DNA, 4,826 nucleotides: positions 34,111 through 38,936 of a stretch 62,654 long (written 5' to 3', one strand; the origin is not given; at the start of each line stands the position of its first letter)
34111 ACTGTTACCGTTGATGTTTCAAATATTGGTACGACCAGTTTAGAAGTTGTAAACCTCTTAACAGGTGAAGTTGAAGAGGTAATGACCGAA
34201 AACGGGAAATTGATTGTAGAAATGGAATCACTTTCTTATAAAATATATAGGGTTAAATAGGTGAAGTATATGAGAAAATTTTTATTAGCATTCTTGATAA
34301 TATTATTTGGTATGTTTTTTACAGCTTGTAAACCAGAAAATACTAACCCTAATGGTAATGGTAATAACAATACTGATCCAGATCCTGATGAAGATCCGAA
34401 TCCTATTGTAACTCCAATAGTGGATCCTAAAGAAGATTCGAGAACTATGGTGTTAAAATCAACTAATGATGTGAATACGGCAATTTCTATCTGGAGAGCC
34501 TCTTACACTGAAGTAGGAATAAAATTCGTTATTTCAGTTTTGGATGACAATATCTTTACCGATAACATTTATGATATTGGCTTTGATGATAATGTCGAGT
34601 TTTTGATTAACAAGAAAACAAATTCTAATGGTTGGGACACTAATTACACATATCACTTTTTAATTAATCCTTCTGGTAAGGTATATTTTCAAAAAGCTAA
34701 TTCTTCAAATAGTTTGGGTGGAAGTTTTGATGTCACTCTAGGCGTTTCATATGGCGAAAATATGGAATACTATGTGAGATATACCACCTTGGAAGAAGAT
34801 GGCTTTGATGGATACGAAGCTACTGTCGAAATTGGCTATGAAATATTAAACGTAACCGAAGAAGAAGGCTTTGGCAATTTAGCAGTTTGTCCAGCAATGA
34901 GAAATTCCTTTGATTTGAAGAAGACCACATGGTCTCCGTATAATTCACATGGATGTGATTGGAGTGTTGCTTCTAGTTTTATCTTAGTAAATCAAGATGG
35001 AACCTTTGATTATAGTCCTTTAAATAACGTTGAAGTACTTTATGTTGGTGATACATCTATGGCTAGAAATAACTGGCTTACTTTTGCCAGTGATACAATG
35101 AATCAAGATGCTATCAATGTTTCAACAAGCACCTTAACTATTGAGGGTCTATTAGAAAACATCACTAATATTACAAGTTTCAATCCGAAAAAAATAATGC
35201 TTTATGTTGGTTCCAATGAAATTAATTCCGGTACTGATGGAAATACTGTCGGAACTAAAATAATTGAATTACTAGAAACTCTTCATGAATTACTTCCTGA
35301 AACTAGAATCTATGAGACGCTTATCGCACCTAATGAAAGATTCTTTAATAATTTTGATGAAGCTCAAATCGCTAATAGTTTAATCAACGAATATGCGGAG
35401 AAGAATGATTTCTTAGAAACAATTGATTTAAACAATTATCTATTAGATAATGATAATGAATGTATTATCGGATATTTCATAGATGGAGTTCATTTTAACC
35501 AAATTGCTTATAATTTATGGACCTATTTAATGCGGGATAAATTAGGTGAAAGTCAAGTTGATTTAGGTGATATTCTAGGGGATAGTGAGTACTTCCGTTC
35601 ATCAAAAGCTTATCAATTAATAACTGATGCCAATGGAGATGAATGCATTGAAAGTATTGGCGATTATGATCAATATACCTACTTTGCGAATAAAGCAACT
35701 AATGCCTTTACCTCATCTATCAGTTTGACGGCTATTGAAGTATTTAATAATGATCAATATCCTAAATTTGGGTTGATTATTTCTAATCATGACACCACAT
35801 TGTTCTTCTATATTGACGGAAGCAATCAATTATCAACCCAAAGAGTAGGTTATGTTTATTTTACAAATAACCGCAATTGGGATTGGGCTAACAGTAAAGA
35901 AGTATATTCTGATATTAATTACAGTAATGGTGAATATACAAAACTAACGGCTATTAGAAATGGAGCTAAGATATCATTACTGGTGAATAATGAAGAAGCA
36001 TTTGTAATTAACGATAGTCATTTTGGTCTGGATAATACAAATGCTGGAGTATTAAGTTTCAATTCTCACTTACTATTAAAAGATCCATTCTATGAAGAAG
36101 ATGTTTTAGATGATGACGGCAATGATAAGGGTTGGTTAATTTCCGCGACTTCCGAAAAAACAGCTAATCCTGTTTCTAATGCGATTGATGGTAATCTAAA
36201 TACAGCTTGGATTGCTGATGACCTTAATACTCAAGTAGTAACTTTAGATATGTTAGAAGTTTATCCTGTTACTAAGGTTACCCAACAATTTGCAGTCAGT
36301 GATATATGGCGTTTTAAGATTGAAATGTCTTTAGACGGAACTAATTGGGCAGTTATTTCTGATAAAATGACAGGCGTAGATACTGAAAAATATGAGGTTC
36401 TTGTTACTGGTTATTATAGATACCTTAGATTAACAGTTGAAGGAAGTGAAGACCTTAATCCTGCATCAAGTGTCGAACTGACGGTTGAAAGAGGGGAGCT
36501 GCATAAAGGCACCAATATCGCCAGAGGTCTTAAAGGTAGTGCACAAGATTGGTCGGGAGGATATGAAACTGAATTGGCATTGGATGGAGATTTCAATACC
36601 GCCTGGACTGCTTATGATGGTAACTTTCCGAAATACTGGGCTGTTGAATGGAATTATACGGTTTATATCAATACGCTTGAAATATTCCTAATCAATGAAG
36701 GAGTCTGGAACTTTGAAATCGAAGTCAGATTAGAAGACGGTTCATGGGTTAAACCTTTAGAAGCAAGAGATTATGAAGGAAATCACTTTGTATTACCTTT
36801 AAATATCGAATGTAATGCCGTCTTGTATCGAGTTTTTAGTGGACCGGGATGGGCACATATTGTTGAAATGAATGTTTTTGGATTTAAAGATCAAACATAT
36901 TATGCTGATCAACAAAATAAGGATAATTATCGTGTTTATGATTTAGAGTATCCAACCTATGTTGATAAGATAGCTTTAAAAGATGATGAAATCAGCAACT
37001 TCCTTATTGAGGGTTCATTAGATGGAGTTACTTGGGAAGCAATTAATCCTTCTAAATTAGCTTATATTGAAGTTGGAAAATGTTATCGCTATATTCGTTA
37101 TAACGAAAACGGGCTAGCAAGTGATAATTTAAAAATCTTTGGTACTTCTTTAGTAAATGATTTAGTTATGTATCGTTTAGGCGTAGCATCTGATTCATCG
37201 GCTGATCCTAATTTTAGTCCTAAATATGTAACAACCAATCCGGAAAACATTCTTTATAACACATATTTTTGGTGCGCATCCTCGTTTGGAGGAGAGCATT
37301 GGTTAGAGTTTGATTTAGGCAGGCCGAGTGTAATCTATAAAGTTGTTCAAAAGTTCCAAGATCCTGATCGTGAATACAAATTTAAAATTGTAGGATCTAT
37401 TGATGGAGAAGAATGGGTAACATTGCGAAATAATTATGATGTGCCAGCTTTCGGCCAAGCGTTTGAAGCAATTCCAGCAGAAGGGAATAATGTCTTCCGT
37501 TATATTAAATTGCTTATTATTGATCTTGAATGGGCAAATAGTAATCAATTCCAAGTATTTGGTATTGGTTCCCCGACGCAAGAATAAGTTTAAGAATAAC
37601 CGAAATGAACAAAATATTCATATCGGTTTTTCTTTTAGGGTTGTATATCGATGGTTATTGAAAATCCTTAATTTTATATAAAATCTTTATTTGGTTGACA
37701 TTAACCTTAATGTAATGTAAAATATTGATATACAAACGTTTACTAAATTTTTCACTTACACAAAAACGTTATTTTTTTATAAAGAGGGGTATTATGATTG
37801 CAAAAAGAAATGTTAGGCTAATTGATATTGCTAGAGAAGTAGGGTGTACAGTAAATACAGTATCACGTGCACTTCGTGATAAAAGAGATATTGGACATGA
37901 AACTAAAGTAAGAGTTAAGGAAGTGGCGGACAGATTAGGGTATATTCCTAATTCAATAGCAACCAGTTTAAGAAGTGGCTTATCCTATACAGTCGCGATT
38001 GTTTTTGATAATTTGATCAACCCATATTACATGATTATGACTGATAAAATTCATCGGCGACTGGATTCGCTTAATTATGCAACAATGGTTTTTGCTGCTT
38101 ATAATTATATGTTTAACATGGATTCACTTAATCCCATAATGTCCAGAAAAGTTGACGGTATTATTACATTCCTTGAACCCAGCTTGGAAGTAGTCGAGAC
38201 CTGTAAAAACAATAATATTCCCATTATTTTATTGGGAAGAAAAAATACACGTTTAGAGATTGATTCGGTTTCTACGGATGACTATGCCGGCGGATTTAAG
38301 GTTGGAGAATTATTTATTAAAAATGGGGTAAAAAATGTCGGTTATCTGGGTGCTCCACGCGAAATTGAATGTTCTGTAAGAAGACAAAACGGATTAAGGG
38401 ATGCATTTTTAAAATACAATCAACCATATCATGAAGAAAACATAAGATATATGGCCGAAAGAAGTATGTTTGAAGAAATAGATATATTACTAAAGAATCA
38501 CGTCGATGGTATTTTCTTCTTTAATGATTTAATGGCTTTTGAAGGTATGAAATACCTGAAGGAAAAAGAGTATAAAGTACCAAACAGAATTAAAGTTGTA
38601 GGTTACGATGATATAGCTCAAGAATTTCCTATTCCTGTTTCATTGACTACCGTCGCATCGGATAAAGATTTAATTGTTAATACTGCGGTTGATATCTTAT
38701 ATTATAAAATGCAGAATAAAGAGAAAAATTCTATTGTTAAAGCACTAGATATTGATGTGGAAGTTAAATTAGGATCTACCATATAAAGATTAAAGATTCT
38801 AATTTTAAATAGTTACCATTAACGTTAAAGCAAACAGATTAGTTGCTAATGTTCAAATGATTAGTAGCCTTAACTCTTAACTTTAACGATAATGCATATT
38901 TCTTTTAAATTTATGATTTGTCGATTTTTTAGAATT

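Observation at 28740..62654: A ~33-kb LacI-linked surface glycan-degradation supercluster built mostly from giant lipoproteins; the best candidate for an undescribed system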

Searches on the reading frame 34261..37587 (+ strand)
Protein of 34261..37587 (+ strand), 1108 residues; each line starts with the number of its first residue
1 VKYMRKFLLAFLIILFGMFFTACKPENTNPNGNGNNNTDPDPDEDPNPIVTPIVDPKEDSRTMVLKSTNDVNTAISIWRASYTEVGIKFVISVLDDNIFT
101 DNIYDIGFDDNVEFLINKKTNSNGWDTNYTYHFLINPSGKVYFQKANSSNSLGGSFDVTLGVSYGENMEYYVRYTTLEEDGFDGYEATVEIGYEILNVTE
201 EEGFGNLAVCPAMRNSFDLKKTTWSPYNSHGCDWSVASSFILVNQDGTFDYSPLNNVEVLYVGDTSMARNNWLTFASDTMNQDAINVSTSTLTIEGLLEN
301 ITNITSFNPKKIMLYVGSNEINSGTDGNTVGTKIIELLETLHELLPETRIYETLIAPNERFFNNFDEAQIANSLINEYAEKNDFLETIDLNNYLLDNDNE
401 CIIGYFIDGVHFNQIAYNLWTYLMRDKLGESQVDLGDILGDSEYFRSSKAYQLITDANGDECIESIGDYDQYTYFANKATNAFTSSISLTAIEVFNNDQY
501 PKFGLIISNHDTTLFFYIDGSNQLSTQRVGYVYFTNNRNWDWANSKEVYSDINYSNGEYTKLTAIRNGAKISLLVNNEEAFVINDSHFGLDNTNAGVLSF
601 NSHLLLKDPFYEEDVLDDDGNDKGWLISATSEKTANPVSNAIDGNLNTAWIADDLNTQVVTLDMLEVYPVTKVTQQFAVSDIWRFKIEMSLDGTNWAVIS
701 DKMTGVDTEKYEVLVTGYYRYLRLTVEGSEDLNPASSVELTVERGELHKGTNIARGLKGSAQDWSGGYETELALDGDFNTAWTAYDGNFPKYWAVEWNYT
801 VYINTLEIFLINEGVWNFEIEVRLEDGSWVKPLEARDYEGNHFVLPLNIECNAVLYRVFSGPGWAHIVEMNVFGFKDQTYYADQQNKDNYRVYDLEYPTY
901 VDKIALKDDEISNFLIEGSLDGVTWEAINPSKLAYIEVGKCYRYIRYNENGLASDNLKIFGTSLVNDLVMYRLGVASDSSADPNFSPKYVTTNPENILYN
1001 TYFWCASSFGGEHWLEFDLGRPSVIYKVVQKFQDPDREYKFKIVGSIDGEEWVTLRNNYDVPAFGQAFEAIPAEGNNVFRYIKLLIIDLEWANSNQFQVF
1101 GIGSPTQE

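Call 4: search_protein_families(library=pfam, proteins=[window:34261-37587:+], max_evalue=0.01)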
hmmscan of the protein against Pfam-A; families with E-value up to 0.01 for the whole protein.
window:34261-37587:+ (1108 aa): 3 families
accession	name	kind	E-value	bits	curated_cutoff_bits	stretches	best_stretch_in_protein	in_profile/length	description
PF00754.31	F5_F8_type_C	-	3.3e-29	102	28.2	3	627-735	2-121/127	F5/8 type C domain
PF22633.2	F5_F8_type_C_2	-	6.9e-24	84.7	27.8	2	640-724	1-91/91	NedA-like, galactose-binding domain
PF13472.12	Lipase_GDSL_2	-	1.5e-09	39.1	32.9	1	277-417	28-176/178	GDSL-like Lipase/Acylhydrolase family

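Call 21: search_protein_families(library=ncbifam, proteins=[window:34261-37587:+], max_evalue=0.01)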
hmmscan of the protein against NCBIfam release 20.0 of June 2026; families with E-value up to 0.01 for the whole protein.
window:34261-37587:+ (1108 aa): 0 families

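Call 40: search_solved_structures(query=window:34261-37587:+, max_evalue=0.01)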
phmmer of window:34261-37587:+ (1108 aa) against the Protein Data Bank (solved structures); distinct sequences matched with E-value up to 0.01: 3.
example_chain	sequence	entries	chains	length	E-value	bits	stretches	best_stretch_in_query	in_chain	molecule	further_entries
6njc_A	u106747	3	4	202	1.5e-06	29.5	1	248-424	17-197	Sialate O-acetylesterase | Lysophospholipase L1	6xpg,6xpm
7pzg_AAA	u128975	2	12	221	1.6e-06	29.4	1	248-425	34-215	Lysophospholipase L1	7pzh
4a42_A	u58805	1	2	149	0.0011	20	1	636-709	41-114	ALPHA-N-ACETYLGLUCOSAMINIDASE FAMILY PROTEIN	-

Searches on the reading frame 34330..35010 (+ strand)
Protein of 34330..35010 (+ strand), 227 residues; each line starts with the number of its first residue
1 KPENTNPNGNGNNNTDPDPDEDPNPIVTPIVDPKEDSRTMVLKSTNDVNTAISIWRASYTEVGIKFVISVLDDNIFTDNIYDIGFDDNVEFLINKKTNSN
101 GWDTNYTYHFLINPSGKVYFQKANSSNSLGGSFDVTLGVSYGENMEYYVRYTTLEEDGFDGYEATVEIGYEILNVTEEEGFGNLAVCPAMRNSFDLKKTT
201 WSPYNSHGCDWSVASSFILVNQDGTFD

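Call 103: search_protein_families(library=pfam, proteins=[window:34330-35010:+], max_evalue=1)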
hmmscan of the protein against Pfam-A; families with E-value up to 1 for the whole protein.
window:34330-35010:+ (227 aa): 0 families

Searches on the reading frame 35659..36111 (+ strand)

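Call 103: search_protein_families(library=pfam, proteins=[window:35659-36111:+], max_evalue=1)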
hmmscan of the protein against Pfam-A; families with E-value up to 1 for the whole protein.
window:35659-36111:+ (151 aa): 2 families
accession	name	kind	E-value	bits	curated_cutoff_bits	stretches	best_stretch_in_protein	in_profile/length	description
PF19329.4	KCTD11_21_C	-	0.075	13.4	27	1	18-125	27-133/154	BTB/POZ domain-containing protein KCTD11/21 C-terminus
PF02635.20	DsrE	-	0.2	12.2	22.7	0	33-60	31-48/116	DsrE/DsrF-like family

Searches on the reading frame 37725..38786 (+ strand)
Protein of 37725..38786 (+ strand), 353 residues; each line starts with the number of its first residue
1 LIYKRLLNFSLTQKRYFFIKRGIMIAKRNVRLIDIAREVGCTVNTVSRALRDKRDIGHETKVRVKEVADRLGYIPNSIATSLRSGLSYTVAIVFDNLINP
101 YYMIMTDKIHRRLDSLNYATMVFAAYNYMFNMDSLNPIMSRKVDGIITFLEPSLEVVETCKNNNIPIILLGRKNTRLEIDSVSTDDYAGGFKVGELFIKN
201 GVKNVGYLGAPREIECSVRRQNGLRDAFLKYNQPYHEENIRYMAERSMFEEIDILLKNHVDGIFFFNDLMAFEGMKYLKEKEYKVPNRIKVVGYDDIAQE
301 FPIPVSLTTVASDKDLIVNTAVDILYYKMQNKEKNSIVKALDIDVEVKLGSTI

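Call 4: search_protein_families(library=pfam, proteins=[window:37725-38786:+], max_evalue=0.01)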
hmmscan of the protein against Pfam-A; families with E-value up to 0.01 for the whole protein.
window:37725-38786:+ (353 aa): 5 families
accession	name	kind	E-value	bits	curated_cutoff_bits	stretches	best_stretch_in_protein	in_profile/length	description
PF13377.12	Peripla_BP_3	-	1.9e-17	64.3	26.5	1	197-335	4-151/167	Periplasmic binding protein-like domain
PF00356.27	LacI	-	1.1e-11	44.7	27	1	32-76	2-46/46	Bacterial regulatory proteins, lacI family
PF00532.27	Peripla_BP_1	-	3.6e-10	40.2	22.2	1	89-333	3-264/281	Periplasmic binding proteins and sugar binding domain of LacI family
PF13407.12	Peripla_BP_4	-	3.8e-09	36.9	35.1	1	90-330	1-255/258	Periplasmic binding protein domain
PF00325.26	Crp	-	0.0066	16.6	21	0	34-51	7-24/32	Bacterial regulatory proteins, crp family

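Call 85: search_protein_families(library=ncbifam, proteins=[window:37794-38786:+], max_evalue=0.001)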
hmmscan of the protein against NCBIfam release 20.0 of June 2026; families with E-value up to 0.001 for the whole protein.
window:37794-38786:+ (330 aa): 18 families
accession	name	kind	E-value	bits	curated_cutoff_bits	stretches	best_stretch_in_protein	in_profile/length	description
NF047341.1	lactose_RbsR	equivalog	4.4e-46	157.7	382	1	7-322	3-322/331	ribose utilization transcriptional repressor RbsR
NF052440.1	TransRegGNTRPSEAE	equivalog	8.1e-34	117.2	400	1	5-314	4-319/333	HTH-type transcriptional regulator GntR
NF051853.1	TransRegUriRCory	equivalog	1.1e-32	113.4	550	1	9-311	3-307/327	transcriptional regulator UriR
NF007449.0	PRK10014.1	subfamily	3.9e-28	98.5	310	1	2-313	2-329/342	Mal regulon transcriptional regulator MalI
NF007979.0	PRK10703.1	equivalog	8.3e-28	97.5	501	1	10-313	5-316/341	HTH-type transcriptional repressor PurR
NF008269.0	PRK11041.1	equivalog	3.9e-27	95.2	436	1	9-325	12-334/342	DNA-binding transcriptional regulator CytR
NF007075.0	PRK09526.1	subfamily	3.9e-27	95.1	340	1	4-313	3-317/358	LacI family DNA-binding transcriptional regulator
TIGR01481.1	ccpA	equivalog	8.6e-27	94.4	442.35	1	6-309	2-310/330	catabolite control protein A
NF047913.1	TransRegIdnR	equivalog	3.5e-25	89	500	1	5-330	4-331/331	DNA-binding transcriptional regulator IdnR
TIGR02417.1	fruct_sucro_rep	subfamily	7.3e-25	87.9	389.55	1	9-322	2-323/327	D-fructose-responsive transcription factor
NF007743.0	PRK10423.1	equivalog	8e-25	87.6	531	1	10-313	5-315/330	ribose operon transcriptional repressor RbsR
NF008452.0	PRK11303.1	equivalog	5.5e-23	81.7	385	1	8-312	2-314/332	catabolite repressor/activator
NF007706.0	PRK10401.1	equivalog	1.1e-21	77.6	555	1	9-287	4-288/346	HTH-type transcriptional regulator GalS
NF008002.0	PRK10727.1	equivalog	5.4e-18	65.2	557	1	10-289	5-290/341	HTH-type transcriptional regulator GalR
NF011563.0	PRK14987.1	equivalog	6.5e-18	65.1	433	1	4-276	3-281/331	gluconate operon transcriptional repressor GntR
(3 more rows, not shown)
